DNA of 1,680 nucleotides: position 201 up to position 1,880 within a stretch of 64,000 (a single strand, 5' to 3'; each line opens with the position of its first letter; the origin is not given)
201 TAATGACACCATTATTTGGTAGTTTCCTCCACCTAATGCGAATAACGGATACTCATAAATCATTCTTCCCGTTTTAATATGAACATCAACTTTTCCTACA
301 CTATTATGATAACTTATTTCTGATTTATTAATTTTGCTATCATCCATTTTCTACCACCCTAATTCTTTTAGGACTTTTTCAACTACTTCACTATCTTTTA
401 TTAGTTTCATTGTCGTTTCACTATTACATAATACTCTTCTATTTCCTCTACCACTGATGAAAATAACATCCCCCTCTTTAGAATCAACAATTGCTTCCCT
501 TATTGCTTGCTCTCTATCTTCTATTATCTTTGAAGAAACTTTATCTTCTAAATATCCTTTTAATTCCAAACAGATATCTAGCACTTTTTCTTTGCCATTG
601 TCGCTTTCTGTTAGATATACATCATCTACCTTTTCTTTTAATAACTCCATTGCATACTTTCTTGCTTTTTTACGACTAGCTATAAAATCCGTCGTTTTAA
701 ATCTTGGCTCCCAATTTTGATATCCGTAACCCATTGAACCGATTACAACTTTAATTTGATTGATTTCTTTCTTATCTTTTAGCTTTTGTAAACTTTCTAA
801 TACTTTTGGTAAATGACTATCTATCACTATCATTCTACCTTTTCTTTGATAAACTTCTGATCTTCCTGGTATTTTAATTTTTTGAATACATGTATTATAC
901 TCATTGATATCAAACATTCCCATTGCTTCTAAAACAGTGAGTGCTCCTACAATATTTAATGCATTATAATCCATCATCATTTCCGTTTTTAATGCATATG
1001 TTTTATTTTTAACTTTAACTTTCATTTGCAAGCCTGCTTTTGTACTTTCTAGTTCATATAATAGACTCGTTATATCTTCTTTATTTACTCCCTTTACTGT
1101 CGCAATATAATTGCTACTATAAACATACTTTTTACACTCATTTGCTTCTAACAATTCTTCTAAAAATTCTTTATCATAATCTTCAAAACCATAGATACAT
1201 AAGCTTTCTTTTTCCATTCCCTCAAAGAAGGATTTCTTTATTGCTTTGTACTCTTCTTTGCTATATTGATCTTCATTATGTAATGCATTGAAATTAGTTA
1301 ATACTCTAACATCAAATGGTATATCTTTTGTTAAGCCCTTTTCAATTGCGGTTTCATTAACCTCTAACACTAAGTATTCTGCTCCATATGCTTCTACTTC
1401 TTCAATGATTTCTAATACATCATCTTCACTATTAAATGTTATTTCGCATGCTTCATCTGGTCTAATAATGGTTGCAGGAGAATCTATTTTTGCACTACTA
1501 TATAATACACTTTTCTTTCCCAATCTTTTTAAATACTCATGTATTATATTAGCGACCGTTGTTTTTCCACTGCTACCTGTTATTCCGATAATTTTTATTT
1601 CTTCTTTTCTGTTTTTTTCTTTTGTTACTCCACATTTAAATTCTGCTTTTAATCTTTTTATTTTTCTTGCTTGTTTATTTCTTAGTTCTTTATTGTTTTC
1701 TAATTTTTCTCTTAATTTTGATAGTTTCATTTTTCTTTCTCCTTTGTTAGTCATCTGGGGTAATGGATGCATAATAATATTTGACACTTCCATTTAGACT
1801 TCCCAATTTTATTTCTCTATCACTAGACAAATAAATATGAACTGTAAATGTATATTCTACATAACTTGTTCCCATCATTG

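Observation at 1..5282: Odd minus-strand gene string: A118-type holin, tail-fibre-like Ig-repeat protein, N-terminally truncated Mur-ligase-like protein, Y/D-rich protein, and a 615-aa ImmA/IrrE peptidase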

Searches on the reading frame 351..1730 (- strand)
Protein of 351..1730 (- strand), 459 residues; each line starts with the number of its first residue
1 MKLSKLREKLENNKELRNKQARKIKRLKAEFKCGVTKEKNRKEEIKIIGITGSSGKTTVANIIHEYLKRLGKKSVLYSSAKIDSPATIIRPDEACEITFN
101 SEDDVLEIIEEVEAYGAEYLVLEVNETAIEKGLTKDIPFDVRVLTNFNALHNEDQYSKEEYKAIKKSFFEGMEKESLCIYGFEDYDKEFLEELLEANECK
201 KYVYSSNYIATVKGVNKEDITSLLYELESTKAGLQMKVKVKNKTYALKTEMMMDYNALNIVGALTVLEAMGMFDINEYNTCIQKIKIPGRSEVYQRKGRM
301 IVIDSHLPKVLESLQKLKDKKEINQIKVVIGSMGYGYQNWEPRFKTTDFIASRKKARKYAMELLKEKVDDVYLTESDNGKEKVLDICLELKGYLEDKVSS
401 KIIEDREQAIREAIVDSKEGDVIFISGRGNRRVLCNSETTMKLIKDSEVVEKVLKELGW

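Call 5: search_protein_families(library=pfam, proteins=[window:351-1730:-], max_evalue=0.01)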
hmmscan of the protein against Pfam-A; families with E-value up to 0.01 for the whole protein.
window:351-1730:- (459 aa): 3 families
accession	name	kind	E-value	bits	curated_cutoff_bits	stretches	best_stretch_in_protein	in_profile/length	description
PF08245.18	Mur_ligase_M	-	4.5e-24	86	24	1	50-266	1-199/200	Mur ligase middle domain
PF02875.26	Mur_ligase_C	-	4.9e-10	40.7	28.4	1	289-429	1-127/127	Mur ligase, glutamate ligase domain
PF01656.29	CbiA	-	0.0024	18.3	25.4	1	47-306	3-54/125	CobQ/CobB/MinD/ParA nucleotide binding domain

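Call 6: search_protein_families(library=ncbifam, proteins=[window:351-1730:-], max_evalue=0.01)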
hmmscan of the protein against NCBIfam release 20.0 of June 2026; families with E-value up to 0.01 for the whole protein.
window:351-1730:- (459 aa): 24 families
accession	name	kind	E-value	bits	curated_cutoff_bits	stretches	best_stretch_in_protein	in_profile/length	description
TIGR01085.1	murE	subfamily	4.2e-43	147.9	257.3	1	40-454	80-471/472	UDP-N-acetylmuramyl-tripeptide synthetase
NF001126.0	PRK00139.1-4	equivalog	5.4e-40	137.3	373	1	40-456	99-484/486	UDP-N-acetylmuramoyl-L-alanyl-D-glutamate--2,6-diaminopimelate ligase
NF001124.0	PRK00139.1-2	equivalog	1.4e-32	113.1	476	1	46-456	110-494/500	UDP-N-acetylmuramoyl-L-alanyl-D-glutamate--2,6-diaminopimelate ligase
NF008896.0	PRK11929.1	equivalog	4.4e-31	107.5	1023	1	40-432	107-477/965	bifunctional UDP-N-acetylmuramoyl-L-alanyl-D-glutamate--2,6-diaminopimelate ligase MurE/UDP-N-acetylmuramoyl-tripeptide--D-alanyl-D-alanine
NF001123.0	PRK00139.1-1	equivalog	1.6e-28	99.7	586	1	40-439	102-475/493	UDP-N-acetylmuramoyl-L-alanyl-D-glutamate--2,6-diaminopimelate ligase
NF001129.0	PRK00139.2-3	equivalog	1.1e-23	83.5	762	1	42-455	115-516/517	UDP-N-acetylmuramoyl-L-alanyl-D-glutamate--2,6-diaminopimelate ligase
NF010628.0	PRK14022.1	equivalog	2.2e-23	82.8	536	1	41-453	107-480/483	UDP-N-acetylmuramoyl-L-alanyl-D-glutamate--L-lysine ligase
NF001130.0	PRK00139.2-4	equivalog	7.5e-20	71.1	715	1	43-457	107-514/516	UDP-N-acetylmuramoyl-L-alanyl-D-glutamate--2,6-diaminopimelate ligase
NF001127.0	PRK00139.2-1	equivalog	4.9e-16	58.5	997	1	43-457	107-514/520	UDP-N-acetylmuramoyl-L-alanyl-D-glutamate--2,6-diaminopimelate ligase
TIGR01143.1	murF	subfamily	3.2e-12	46.1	288.6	1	37-333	66-334/418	UDP-N-acetylmuramoyl-tripeptide--D-alanyl-D-alanine ligase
TIGR01082.1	murC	equivalog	6.6e-11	41.9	335.1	1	115-430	147-440/449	UDP-N-acetylmuramate--L-alanine ligase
NF001131.0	PRK00139.2-5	equivalog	7.8e-10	38.2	1000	2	42-151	106-213/483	UDP-N-acetylmuramoyl-L-alanyl-D-glutamate--2,6-diaminopimelate ligase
NF010623.0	PRK14016.1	subfamily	2.8e-09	35.7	877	1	40-426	475-849/871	cyanophycin synthetase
TIGR01087.1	murD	equivalog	3.1e-09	36.4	211.95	2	44-75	103-134/441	UDP-N-acetylmuramoyl-L-alanine--D-glutamate ligase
TIGR02068.2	cya_phycin_syn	equivalog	8.5e-09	34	850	1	39-426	473-847/862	cyanophycin synthetase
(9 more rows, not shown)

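Call 7: find_encoding_contigs(protein=window:351-1730:-, flank=10000, max_places=6)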
Protein window:351-1730:- (459 aa): 12 contigs read that carry it; 6 places shown.
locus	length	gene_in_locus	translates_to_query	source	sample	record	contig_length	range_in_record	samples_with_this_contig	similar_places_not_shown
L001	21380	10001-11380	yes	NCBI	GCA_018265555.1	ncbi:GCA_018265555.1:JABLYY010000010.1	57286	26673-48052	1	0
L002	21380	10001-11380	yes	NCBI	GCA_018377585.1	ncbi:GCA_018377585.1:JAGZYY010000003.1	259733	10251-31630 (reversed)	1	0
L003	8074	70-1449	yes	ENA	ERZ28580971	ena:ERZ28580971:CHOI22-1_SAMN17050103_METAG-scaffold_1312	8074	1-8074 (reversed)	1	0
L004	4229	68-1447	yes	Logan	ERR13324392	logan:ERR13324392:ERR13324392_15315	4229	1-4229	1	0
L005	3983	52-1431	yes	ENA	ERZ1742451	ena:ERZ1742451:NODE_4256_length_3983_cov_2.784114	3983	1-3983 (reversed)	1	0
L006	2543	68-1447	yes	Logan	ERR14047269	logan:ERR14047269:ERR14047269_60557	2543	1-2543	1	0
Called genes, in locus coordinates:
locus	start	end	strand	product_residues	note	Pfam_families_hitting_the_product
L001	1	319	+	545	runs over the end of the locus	PF06418:CTP_synth_N, PF00117:GATase, PF07722:Peptidase_C26 (weak)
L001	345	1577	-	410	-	PF00365:PFK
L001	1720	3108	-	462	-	PF00860:Xan_ur_permease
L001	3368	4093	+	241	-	PF13580:SIS_2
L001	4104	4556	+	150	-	-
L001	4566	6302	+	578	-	-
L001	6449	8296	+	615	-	-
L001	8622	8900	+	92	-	PF16079:Phage_holin_5_2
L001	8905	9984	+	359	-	PF20578:aBig_2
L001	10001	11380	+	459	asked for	PF08245:Mur_ligase_M, PF02875:Mur_ligase_C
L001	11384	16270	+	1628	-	-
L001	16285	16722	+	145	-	-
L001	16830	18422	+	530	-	PF00239:Resolvase, PF07508:Recombinase, PF13408:Zn_ribbon_recom (weak)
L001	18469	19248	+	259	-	-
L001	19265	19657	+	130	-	-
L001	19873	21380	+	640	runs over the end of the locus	-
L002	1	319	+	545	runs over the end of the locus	PF06418:CTP_synth_N, PF00117:GATase, PF07722:Peptidase_C26 (weak)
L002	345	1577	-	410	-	PF00365:PFK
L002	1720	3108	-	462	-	PF00860:Xan_ur_permease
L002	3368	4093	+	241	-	PF13580:SIS_2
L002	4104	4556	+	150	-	-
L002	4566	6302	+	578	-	-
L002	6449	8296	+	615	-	-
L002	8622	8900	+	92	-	PF16079:Phage_holin_5_2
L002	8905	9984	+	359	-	PF20578:aBig_2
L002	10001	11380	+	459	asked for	PF08245:Mur_ligase_M, PF02875:Mur_ligase_C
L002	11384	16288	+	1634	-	PF25023:TEN_YD-shell (weak)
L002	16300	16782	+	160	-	-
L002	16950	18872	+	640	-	-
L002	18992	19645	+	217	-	PF01381:HTH_3, PF07022:Phage_CI_repr (weak), PF12844:HTH_19, PF13560:HTH_31 (weak)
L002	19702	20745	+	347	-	PF01381:HTH_3, PF12844:HTH_19, PF13443:HTH_26, PF13560:HTH_31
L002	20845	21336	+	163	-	PF04542:Sigma70_r2, PF07638:Sigma70_ECF, PF08281:Sigma70_r4_2, PF04545:Sigma70_r4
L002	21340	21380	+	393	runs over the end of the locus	-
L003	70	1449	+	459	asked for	PF08245:Mur_ligase_M, PF02875:Mur_ligase_C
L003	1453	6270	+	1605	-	PF25023:TEN_YD-shell (weak)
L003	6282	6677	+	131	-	-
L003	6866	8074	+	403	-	?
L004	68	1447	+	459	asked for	PF08245:Mur_ligase_M, PF02875:Mur_ligase_C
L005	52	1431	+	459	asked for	PF08245:Mur_ligase_M, PF02875:Mur_ligase_C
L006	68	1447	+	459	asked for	PF08245:Mur_ligase_M, PF02875:Mur_ligase_C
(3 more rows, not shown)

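Call 9: search_protein_families(library=pfam, proteins=[L001:11384-16270:+, L002:11384-16288:+, L003:1453-6270:+, L001:16285-16722:+, L002:16300-16782:+, L003:6282-6677:+, L002:16950-18872:+, L001:18469-19248:+, L001:19265-19657:+], max_evalue=0.01)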
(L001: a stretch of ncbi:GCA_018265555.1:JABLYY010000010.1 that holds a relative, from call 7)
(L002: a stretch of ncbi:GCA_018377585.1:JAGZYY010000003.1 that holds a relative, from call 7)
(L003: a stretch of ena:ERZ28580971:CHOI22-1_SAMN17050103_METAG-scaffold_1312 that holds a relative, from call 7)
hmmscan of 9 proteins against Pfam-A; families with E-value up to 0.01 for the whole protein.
L001:11384-16270:+ (1628 aa): 1 family
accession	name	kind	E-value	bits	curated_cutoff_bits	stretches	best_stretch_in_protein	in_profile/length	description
PF05593.20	RHS_repeat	-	0.0049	17.7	22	0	903-925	6-27/38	RHS Repeat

L002:11384-16288:+ (1634 aa): 1 family
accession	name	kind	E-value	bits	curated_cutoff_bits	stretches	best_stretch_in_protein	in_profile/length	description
PF05593.20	RHS_repeat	-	0.0073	17.1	22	0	903-925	6-27/38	RHS Repeat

L003:1453-6270:+ (1605 aa): 1 family
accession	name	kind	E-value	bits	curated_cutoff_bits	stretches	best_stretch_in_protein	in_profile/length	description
PF05593.20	RHS_repeat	-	0.007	17.2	22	0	903-925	6-27/38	RHS Repeat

L001:16285-16722:+ (145 aa): 1 family
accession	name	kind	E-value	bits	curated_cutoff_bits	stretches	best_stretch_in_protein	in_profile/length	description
PF19401.4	DUF5976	-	0.0016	18.8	25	1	24-47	26-49/50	Family of unknown function (DUF5976)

L002:16300-16782:+ (160 aa): 0 families

L003:6282-6677:+ (131 aa): 0 families

L002:16950-18872:+ (640 aa): 1 family
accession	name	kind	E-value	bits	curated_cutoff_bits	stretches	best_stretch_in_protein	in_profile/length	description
PF13304.12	AAA_21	-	0.0001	23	27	1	308-410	179-303/304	AAA domain, putative AbiEii toxin, Type IV TA system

L001:18469-19248:+ (259 aa): 0 families

L001:19265-19657:+ (130 aa): 0 families

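Call 12: find_homologous_proteins(query=window:351-1730:-, max_evalue=1e-10)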
Query window:351-1730:- (459 aa): 471 proteins with E <= 1e-10 among 8000 candidates; the best 120 are listed.
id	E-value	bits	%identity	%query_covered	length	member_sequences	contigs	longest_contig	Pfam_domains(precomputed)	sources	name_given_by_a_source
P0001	2.8e-290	980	100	100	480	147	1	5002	PF02875.27,PF08245.19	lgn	-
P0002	2.6e-274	928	100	94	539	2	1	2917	PF13349.13,PF02875.27,PF08245.19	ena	-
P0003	6.6e-228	775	86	91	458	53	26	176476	PF02875.27,PF08245.19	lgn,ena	-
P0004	7.2e-213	725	99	74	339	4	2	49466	PF02875.27,PF08245.19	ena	-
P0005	2.2e-172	592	61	95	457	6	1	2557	PF02875.27,PF08245.19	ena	-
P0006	9.9e-170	583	61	100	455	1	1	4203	PF02875.27,PF08245.19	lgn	-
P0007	5.2e-169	581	62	90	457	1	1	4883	PF02875.27,PF08245.19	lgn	-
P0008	1.6e-164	566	58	100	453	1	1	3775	PF02875.27,PF08245.19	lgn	-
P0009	2.5e-164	565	62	91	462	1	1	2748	PF02875.27,PF08245.19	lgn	-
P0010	3.3e-164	565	56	100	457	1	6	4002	PF02875.27,PF08245.19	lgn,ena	-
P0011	4.4e-164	565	58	100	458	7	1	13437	PF02875.27,PF08245.19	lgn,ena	-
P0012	1.3e-162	560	56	100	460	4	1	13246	PF02875.27,PF08245.19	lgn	-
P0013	4.6e-162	558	59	100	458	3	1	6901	PF02875.27,PF08245.19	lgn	-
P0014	3.6e-161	555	60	91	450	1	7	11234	PF02875.27,PF08245.19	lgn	-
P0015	9.4e-161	554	55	98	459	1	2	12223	PF02875.27,PF08245.19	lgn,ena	-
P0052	1.1e-154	534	55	95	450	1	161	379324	PF02875.27,PF08245.19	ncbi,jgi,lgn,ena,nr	ncbi:MAG TPA: hypothetical protein DCR62_01370 [Acholeplasmatales bacterium]|jgi:UDP-N-acetylmuramyl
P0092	5.6e-151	521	55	100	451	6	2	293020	PF01656.30,PF02875.27,PF08245.19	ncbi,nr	ncbi:MAG: Mur ligase family protein [Prevotella sp.]|nr:Mur ligase family protein [Staphylococcus sp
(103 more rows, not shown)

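Call 13: find_encoding_contigs(protein=P0052, flank=10000, max_places=3)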
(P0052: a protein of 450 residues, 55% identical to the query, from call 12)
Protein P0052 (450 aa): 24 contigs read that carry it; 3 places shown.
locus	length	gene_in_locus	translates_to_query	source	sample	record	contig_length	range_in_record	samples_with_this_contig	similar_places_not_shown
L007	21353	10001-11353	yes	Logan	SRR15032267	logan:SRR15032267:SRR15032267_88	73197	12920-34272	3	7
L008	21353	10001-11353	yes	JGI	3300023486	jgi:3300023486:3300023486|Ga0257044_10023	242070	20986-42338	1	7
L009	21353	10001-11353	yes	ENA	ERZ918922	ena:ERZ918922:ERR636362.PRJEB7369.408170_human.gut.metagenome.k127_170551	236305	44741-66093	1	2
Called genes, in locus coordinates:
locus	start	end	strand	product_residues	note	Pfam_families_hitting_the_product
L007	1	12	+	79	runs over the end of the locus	PF01257:2Fe-2S_thioredx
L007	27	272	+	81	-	-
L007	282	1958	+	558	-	PF00037:Fer4 (faint), PF12838:Fer4_7 (weak), PF13237:Fer4_10 (weak), PF14697:Fer4_21 (weak), PF02906:Fe_hyd_lg_C, PF04060:FeS, PF00989:PAS (weak), PF13188:PAS_8 (weak)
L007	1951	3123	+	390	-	PF07228:SpoIIE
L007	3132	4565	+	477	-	PF12838:Fer4_7, PF14697:Fer4_21 (weak), PF00037:Fer4, PF12837:Fer4_6 (weak), PF13237:Fer4_10 (weak), PF13484:Fer4_16 (weak), PF12838:Fer4_7 (weak), PF02906:Fe_hyd_lg_C, +5 more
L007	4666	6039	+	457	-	PF01554:MatE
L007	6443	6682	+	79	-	PF13408:Zn_ribbon_recom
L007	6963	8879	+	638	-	-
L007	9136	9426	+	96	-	PF16079:Phage_holin_5_2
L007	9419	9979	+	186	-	-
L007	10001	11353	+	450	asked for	PF08245:Mur_ligase_M, PF02875:Mur_ligase_C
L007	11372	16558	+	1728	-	PF05593:RHS_repeat (faint), PF07591:PT-HINT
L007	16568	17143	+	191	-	-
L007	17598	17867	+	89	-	-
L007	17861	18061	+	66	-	-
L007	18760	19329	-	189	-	PF02417:Chromate_transp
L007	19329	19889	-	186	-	PF02417:Chromate_transp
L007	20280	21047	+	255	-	PF02001:DUF134, PF08281:Sigma70_r4_2 (weak), PF02579:Nitro_FeMo-Co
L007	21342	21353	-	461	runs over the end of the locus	PF00092:VWA, PF13519:VWA_2, PF27268:CsxB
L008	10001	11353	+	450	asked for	PF08245:Mur_ligase_M, PF02875:Mur_ligase_C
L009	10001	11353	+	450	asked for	PF08245:Mur_ligase_M, PF02875:Mur_ligase_C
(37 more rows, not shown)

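Call 14: find_encoding_contigs(protein=P0092, flank=10000, max_places=3)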
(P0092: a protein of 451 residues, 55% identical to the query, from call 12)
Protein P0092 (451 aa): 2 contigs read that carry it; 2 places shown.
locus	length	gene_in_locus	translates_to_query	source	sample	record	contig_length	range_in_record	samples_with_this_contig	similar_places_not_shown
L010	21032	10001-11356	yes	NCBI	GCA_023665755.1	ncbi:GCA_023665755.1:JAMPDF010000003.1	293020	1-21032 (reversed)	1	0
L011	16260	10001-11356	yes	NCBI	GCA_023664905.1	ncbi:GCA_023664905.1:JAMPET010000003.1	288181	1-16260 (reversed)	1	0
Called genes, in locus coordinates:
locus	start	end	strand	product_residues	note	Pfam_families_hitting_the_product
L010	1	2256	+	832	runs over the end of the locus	PF02368:Big_2 (weak)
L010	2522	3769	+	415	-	PF02368:Big_2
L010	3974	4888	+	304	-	PF02463:SMC_N (faint), PF13175:AAA_15 (faint), PF00005:ABC_tran, PF13304:AAA_21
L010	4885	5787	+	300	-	PF01061:ABC2_membrane, PF12698:ABC2_membrane_3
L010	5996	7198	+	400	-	PF01381:HTH_3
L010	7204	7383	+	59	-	-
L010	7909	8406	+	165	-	-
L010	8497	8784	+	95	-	-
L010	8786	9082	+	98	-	PF16079:Phage_holin_5_2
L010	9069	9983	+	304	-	-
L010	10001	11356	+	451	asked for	PF01656:CbiA (weak), PF08245:Mur_ligase_M, PF02875:Mur_ligase_C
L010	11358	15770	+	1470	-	PF20148:DUF6531 (weak), PF05593:RHS_repeat (faint)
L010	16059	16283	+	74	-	-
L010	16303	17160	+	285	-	PF14433:SUKH-3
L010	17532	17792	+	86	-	-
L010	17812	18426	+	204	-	-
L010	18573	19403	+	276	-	PF13403:Hint_2, PF07591:PT-HINT, PF14890:Intein_splicing (weak)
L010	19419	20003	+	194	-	-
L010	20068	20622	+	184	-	PF07591:PT-HINT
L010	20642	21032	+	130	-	?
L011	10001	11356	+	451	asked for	PF01656:CbiA (weak), PF08245:Mur_ligase_M, PF02875:Mur_ligase_C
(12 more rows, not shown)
